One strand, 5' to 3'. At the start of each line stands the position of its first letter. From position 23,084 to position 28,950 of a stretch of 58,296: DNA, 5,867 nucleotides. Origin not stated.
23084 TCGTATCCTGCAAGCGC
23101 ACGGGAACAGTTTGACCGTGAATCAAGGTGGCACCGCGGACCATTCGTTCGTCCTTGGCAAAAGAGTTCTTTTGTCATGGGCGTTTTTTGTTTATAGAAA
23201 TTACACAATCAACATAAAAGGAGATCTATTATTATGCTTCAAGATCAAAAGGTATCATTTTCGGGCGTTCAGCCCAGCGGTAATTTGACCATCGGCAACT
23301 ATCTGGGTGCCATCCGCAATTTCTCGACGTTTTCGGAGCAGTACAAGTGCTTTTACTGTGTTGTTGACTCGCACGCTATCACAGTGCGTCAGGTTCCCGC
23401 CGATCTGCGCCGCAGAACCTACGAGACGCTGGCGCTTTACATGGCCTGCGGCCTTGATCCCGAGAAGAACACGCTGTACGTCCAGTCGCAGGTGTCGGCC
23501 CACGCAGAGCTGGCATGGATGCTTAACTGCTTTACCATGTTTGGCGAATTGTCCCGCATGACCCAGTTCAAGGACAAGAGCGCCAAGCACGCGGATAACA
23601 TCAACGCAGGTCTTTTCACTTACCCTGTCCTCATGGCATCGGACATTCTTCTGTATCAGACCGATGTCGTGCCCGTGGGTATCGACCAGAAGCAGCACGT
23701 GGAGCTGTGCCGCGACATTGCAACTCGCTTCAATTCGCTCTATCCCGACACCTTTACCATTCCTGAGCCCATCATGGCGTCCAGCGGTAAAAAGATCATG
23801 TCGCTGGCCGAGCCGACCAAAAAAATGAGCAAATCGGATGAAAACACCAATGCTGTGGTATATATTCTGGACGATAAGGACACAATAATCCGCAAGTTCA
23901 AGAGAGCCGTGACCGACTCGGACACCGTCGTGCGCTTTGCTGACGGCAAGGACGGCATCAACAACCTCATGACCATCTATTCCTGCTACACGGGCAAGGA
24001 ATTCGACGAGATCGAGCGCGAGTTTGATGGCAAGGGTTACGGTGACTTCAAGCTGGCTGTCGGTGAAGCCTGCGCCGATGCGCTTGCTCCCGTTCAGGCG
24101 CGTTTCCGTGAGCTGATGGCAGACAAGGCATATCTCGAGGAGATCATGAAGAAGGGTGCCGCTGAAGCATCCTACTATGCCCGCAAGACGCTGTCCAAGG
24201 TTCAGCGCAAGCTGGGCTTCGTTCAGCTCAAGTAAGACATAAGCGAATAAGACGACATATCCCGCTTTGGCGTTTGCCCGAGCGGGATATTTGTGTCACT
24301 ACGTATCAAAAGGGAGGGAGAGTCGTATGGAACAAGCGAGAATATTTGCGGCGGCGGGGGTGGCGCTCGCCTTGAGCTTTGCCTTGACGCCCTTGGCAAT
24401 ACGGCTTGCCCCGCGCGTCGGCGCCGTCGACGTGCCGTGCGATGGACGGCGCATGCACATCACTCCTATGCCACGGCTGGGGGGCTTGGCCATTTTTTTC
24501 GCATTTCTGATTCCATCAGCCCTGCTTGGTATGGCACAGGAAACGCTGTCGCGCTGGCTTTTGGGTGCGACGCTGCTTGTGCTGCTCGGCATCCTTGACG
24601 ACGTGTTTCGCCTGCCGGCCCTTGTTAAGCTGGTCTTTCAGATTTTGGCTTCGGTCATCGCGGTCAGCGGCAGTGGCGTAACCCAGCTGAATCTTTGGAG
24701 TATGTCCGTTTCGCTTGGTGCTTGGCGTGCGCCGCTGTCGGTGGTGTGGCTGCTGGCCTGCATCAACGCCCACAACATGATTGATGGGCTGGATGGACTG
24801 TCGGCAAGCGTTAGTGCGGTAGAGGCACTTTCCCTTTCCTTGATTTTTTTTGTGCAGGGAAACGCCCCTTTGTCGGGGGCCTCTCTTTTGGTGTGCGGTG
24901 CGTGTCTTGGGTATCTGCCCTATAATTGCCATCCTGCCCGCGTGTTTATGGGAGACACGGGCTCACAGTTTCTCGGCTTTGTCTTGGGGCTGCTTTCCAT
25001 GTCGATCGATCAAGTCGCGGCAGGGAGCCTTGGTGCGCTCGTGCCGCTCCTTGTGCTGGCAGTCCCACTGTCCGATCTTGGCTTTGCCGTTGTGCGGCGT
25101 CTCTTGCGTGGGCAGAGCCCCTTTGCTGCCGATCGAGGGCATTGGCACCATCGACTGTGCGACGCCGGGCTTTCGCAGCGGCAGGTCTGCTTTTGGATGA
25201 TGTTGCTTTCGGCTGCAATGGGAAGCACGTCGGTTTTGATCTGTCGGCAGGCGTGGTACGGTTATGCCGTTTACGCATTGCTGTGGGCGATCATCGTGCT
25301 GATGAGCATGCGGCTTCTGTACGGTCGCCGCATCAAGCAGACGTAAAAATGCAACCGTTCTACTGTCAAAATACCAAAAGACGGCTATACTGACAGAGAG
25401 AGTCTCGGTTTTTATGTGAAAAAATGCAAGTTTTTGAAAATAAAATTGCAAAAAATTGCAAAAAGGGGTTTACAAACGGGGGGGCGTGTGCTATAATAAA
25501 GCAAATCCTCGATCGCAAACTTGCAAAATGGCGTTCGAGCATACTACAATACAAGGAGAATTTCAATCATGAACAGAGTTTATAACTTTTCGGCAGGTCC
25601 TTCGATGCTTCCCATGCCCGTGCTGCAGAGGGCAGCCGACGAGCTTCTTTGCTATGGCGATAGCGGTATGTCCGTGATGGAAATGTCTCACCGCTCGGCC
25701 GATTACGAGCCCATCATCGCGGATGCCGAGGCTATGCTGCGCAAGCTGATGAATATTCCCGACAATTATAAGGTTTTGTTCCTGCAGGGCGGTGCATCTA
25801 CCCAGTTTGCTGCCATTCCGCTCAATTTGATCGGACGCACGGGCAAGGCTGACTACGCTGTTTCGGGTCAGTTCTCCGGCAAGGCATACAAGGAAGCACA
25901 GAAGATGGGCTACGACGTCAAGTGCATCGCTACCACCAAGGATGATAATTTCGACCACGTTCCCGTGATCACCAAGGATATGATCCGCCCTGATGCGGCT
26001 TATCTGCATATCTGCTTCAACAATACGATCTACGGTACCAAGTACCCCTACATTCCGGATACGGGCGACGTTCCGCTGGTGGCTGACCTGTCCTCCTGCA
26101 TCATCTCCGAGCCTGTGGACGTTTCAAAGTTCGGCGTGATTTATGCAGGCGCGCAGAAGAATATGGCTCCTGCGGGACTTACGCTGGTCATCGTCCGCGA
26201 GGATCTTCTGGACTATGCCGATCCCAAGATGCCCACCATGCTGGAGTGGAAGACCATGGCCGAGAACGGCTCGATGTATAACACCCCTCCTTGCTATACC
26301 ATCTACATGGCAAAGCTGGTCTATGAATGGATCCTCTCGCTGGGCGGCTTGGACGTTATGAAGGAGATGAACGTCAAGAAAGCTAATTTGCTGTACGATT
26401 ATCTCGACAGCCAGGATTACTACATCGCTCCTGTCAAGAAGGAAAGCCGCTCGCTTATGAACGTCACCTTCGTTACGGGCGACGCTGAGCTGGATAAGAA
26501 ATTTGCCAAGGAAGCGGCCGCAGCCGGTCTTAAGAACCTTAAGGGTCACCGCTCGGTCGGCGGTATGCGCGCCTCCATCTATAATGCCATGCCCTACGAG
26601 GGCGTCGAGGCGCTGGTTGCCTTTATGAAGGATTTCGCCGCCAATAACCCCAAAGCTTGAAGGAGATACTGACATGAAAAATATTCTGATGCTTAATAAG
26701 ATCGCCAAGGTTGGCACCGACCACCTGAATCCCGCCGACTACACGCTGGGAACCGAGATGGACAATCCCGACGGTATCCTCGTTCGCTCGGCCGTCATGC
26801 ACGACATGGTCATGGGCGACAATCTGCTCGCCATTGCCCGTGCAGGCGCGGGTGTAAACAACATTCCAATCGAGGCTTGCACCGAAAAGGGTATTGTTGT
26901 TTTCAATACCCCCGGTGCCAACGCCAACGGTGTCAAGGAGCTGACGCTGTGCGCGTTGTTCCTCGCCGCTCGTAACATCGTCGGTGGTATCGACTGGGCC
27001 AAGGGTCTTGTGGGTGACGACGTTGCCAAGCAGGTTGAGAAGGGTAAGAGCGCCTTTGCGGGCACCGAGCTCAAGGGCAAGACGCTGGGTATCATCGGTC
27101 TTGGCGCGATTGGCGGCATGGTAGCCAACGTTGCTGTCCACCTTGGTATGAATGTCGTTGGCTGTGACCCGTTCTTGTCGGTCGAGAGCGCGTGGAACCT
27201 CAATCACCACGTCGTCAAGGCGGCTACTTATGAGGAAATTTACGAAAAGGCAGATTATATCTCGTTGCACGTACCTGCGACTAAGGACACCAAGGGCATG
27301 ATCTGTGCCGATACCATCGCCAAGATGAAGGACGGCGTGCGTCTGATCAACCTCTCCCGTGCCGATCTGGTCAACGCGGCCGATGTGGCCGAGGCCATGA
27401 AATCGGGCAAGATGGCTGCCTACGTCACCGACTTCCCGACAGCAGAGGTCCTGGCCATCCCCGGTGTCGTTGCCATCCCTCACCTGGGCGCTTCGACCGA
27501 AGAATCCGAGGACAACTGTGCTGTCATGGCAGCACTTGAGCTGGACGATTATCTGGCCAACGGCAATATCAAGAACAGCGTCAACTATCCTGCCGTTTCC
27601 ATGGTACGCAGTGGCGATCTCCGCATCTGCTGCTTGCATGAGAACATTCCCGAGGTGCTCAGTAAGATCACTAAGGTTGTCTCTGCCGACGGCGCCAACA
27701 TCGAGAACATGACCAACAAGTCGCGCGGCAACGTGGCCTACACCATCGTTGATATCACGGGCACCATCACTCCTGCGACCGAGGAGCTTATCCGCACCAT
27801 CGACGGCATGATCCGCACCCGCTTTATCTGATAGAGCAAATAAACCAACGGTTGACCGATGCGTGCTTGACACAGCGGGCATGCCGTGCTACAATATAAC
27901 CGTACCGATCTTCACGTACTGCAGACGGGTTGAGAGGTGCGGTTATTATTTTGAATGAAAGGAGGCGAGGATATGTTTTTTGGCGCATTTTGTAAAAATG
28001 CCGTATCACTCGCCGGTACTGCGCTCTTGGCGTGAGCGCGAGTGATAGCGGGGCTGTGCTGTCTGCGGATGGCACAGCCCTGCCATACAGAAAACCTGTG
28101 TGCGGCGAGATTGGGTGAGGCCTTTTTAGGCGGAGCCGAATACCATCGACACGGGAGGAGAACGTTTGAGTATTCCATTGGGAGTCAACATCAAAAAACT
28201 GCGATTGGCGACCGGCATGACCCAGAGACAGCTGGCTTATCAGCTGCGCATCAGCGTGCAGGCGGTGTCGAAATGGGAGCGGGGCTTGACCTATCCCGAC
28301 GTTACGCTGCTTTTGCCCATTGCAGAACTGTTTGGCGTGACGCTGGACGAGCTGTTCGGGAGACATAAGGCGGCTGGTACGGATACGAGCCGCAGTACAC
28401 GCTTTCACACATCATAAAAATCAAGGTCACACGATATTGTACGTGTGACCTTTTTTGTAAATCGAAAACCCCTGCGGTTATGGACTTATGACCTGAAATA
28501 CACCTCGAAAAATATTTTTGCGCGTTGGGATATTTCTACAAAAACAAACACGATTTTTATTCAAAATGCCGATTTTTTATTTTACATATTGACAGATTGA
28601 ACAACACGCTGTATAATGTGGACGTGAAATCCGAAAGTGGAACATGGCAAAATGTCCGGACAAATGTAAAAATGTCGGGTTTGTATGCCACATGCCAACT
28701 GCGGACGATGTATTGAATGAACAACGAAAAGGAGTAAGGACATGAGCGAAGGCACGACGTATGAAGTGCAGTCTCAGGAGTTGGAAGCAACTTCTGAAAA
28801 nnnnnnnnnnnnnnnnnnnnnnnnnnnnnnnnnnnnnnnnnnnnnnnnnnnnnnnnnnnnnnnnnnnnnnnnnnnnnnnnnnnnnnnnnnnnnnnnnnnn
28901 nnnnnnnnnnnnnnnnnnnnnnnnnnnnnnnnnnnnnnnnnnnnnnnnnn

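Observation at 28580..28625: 46-nt promoter/operator block duplicated 6.6 kb apart links the TIR cassette and the SPFH operon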

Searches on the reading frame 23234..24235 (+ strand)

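Call 72: search_protein_families(library=pfam, proteins=[window:23234-24235:+], max_evalue=0.00001)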
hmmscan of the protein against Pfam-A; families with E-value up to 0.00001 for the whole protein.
window:23234-24235:+ (333 aa): 1 family
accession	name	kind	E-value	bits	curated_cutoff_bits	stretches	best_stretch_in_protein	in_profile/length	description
PF00579.31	tRNA-synt_1b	-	1.4e-75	254.8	21.1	1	9-284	9-291/292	tRNA synthetases class I (W and Y)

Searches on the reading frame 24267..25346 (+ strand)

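Call 72: search_protein_families(library=pfam, proteins=[window:24267-25346:+], max_evalue=0.00001)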
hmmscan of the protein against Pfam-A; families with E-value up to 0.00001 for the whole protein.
window:24267-25346:+ (359 aa): 1 family
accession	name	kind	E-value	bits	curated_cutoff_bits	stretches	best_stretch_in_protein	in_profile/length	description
PF00953.26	Glycos_transf_4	-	2.2e-39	135.4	27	1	97-246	4-158/160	Glycosyl transferase family 4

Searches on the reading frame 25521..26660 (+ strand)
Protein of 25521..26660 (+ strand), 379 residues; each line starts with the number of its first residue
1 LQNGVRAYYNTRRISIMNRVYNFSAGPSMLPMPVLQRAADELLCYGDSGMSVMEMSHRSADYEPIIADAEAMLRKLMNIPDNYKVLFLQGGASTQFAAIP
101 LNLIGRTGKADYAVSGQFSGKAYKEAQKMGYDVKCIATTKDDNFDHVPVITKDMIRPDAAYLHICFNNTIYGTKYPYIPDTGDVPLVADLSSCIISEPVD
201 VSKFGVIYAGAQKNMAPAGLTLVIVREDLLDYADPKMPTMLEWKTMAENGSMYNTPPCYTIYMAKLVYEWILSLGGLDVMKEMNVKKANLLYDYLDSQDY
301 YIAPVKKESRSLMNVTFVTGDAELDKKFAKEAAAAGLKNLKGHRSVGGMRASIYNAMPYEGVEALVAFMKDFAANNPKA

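Call 72: search_protein_families(library=pfam, proteins=[window:25521-26660:+], max_evalue=0.00001)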
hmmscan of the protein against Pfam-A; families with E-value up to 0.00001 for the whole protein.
window:25521-26660:+ (379 aa): 1 family
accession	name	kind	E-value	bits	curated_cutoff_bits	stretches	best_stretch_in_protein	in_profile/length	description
PF00266.25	Aminotran_5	-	1e-44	153.5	21.5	1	20-365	1-371/371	Aminotransferase class-V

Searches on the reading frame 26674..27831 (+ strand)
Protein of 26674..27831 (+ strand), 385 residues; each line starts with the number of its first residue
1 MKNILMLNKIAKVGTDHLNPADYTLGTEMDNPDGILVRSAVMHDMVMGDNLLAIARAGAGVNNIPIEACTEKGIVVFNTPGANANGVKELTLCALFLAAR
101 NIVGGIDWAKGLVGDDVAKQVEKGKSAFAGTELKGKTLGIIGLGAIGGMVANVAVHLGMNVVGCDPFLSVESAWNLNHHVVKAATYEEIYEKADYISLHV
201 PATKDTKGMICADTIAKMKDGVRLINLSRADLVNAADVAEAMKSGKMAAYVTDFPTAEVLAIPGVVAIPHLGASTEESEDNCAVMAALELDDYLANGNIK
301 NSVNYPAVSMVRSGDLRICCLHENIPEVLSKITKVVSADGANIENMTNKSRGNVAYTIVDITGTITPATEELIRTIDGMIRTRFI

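Call 72: search_protein_families(library=pfam, proteins=[window:26674-27831:+], max_evalue=0.00001)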
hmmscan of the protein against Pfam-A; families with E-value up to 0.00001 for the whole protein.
window:26674-27831:+ (385 aa): 3 families
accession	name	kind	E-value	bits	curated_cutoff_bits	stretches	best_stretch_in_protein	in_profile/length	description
PF02826.25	2-Hacid_dh_C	-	3.6e-39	134.4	25.1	1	120-272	17-178/178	D-isomer specific 2-hydroxyacid dehydrogenase, NAD binding domain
PF00389.36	2-Hacid_dh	-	2.9e-19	69.5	24.6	1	37-304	45-134/134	D-isomer specific 2-hydroxyacid dehydrogenase, catalytic domain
PF03446.21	NAD_binding_2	-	4.2e-08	33.8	21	1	138-246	2-111/161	NAD binding domain of 6-phosphogluconate dehydrogenase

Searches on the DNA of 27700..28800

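Call 13: search_rna_families(source=window, start=27700, end=28800, threshold=evalue, max_evalue=1)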
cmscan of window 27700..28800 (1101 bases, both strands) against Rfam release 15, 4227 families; matches with E-value up to 1: 1.
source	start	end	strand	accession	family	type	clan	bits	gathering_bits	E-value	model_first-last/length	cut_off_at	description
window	28423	28557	-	RF02634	EF3314_EF3315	Gene; sRNA;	-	19.3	100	0.082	1-141/141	no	Enterococcus sRNA EF3314_EF3315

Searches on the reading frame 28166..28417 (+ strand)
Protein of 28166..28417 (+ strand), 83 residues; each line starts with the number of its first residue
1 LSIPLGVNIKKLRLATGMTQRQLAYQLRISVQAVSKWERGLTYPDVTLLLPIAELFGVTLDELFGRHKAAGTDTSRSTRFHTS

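Call 11: search_protein_families(library=pfam, proteins=[window:28166-28417:+], max_evalue=0.01)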
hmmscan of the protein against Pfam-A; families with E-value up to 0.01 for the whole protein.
window:28166-28417:+ (83 aa): 7 families
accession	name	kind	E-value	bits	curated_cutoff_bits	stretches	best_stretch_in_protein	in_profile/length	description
PF01381.28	HTH_3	-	2.6e-15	56.6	23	1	9-63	1-55/55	Helix-turn-helix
PF13560.12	HTH_31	-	5.3e-11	43.1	27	1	5-62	2-60/64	Helix-turn-helix domain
PF13443.12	HTH_26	-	1.3e-06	29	22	1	8-66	1-60/63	Cro/C1-type HTH DNA-binding domain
PF12844.13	HTH_19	-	2.5e-06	27.7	30.2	1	8-64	3-59/64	Helix-turn-helix domain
PF07022.19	Phage_CI_repr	-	0.0018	19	22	1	9-66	3-60/65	Bacteriophage CI repressor helix-turn-helix domain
PF13518.12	HTH_28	-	0.0038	17.7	25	0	13-40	8-35/52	Helix-turn-helix domain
PF13384.12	HTH_23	-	0.005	17.1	24.6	0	13-37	13-37/50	Homeodomain-like domain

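Call 50: search_protein_families(library=padloc, proteins=[window:28166-28417:+], max_evalue=0.01)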
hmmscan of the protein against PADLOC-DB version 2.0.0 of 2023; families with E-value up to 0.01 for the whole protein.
window:28166-28417:+ (83 aa): 19 families
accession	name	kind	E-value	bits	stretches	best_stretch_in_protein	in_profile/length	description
PDLC02926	HTH_VI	-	2.9e-10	38.3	1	5-70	2-67/92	-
PDLC03951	RmrA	-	1.6e-09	35.2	1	8-63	12-67/400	-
PDLC03954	RmrA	-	2.9e-08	31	1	7-70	13-76/380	-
PDLC03945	RmrA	-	3.2e-08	31.2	1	6-62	4-60/394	-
PDLC03947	RmrA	-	1e-07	29.1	1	8-64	15-71/383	-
PDLC03952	RmrA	-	2.8e-07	27.7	1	9-61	27-79/395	-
PDLC04142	capH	-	7.5e-07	28.2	1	3-69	5-71/103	capH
PDLC04775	PDC-M69A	-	1.5e-06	26.6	1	5-70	8-73/113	-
PDLC03944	RmrA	-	1.3e-05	22.5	1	8-56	10-58/384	-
PDLC03949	RmrA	-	5.6e-05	20.2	1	13-67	11-65/363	-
PDLC03955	RmrA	-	6.2e-05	20.4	1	13-72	29-87/371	-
PDLC03668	Control_protein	-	8.5e-05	21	1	8-40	12-47/79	control protein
PDLC03667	Control_protein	-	0.00014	20.1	1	5-62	2-63/101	control protein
PDLC03956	RmrA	-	0.00018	18.7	1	13-70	17-74/399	-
PDLC03665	Control_protein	-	0.001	17.3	1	4-64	8-69/77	control protein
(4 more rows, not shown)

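Call 51: search_protein_families(library=ncbifam, proteins=[window:28166-28417:+], max_evalue=0.01)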
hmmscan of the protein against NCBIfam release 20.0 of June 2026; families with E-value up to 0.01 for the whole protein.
window:28166-28417:+ (83 aa): 18 families
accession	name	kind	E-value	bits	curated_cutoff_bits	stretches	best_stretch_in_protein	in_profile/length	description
NF041951.1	phage_RstR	subfamily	5.1e-14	52.4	80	1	6-80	4-78/108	RstR family transcriptional repressor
NF052239.1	antitox_spr1629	equivalog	1e-08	34.7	335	1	6-63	4-61/377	spr1629 family repressor/antitoxin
TIGR03070.1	couple_hipB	subfamily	4e-07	29.9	71.65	1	5-60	3-58/58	type II toxin-antitoxin system Y4mF family antitoxin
NF006015.0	PRK08154.1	subfamily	7.8e-07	28.5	204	1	5-75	31-101/314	anaerobic benzoate catabolism transcriptional regulator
NF047948.1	male_kill_WMK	equivalog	1.1e-06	28.4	300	1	6-67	164-225/300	WO male-killing family protein Wmk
TIGR03830.1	CxxCG_CxxCG_HTH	subfamily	4.3e-06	26.6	61.8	1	7-45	68-106/127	type II TA system antitoxin MqsA family protein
TIGR00270.2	TIGR00270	equivalog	2e-05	24.5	110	1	8-67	79-138/159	multiprotein bridging factor aMBF1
NF040522.1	VC1465_fam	subfamily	4e-05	23.7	70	1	9-42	1-34/111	VC1465 family Xer recombination activation factor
NF047542.1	telomere_Tap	equivalog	4.2e-05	22.5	600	1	3-47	16-60/695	telomere-associated protein Tap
NF007257.0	PRK09706.1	subfamily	4.4e-05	23.3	101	1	5-56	6-57/135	transcriptional repressor DicA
NF007408.0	PRK09943.1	equivalog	0.00019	21.1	211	1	4-68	7-71/185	HTH-type transcriptional regulator PuuR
NF003162.0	PRK04140.1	equivalog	0.00091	18.3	263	1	7-60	129-182/317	transcriptional regulator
NF041575.1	antitoxPezA_Strep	equivalog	0.0016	18.4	290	1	5-68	2-65/158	type II toxin-antitoxin system antitoxin PezA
NF038139.1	Reg_Aceta_RamB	equivalog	0.0017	17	700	1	6-60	4-58/465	acetate metabolism transcriptional regulator RamB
NF052286.1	ecto_TF_EhuR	exception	0.0038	15.8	480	1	18-36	36-54/458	MocR-like ectoine utilization transcription factor EhuR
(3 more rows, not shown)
